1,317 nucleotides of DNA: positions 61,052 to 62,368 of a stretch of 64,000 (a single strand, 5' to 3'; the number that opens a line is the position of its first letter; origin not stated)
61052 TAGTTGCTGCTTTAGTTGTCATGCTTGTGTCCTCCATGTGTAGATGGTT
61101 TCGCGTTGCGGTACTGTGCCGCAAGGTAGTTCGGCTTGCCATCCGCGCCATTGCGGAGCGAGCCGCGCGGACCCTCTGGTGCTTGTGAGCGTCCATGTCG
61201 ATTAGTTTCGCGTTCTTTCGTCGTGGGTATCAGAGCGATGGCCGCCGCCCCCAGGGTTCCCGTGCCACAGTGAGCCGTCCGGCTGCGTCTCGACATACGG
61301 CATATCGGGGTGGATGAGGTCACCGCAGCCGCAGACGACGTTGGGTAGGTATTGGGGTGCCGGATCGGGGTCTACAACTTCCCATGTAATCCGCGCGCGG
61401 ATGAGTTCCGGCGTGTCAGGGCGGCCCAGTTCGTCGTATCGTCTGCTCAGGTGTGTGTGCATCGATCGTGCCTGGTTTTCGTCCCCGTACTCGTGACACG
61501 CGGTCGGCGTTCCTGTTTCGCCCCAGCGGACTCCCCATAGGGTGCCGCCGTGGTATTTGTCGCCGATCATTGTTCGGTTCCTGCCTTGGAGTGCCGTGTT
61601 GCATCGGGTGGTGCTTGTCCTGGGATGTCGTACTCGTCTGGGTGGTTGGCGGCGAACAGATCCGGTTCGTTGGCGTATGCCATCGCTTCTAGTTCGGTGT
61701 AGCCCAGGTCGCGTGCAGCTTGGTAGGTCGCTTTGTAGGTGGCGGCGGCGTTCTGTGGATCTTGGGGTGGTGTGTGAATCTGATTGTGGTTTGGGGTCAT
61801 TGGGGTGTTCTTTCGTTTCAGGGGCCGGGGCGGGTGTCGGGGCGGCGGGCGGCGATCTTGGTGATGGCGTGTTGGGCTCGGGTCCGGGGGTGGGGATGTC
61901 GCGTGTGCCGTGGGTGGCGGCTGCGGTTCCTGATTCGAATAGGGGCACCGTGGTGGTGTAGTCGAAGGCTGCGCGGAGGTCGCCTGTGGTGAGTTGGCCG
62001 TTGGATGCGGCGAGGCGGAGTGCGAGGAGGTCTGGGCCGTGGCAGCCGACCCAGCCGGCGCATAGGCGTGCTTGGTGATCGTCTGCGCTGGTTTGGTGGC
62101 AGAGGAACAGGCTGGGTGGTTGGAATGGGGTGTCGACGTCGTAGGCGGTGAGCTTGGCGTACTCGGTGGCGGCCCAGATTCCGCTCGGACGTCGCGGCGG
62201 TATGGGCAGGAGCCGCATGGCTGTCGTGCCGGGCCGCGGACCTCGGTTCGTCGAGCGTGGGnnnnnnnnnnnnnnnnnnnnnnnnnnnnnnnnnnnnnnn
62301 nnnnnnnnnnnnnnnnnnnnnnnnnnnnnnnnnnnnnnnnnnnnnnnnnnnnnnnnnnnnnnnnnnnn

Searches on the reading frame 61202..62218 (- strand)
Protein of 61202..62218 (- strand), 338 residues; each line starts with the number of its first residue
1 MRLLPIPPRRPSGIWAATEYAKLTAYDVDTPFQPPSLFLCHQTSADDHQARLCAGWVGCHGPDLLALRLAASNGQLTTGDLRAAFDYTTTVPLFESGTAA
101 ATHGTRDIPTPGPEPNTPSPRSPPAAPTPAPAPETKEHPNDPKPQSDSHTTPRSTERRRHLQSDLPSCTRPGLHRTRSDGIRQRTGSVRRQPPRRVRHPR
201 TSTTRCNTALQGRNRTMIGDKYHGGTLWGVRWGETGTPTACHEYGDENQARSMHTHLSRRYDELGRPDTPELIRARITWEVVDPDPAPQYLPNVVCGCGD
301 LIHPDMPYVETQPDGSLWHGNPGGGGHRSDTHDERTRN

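Call 48: search_protein_families(library=pfam, proteins=[window:61202-62218:-], max_evalue=0.001)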
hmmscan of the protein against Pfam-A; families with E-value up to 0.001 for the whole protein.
window:61202-62218:- (338 aa): 1 family
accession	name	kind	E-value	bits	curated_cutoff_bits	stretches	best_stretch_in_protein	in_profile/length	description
PF19800.4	DUF6283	-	5e-26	91.6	27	1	11-115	17-113/115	Family of unknown function (DUF6283)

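Call 74: search_protein_families(library=padloc, proteins=[window:61202-62218:-], max_evalue=0.001)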
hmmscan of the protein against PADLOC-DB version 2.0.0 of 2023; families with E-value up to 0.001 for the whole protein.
window:61202-62218:- (338 aa): 0 families
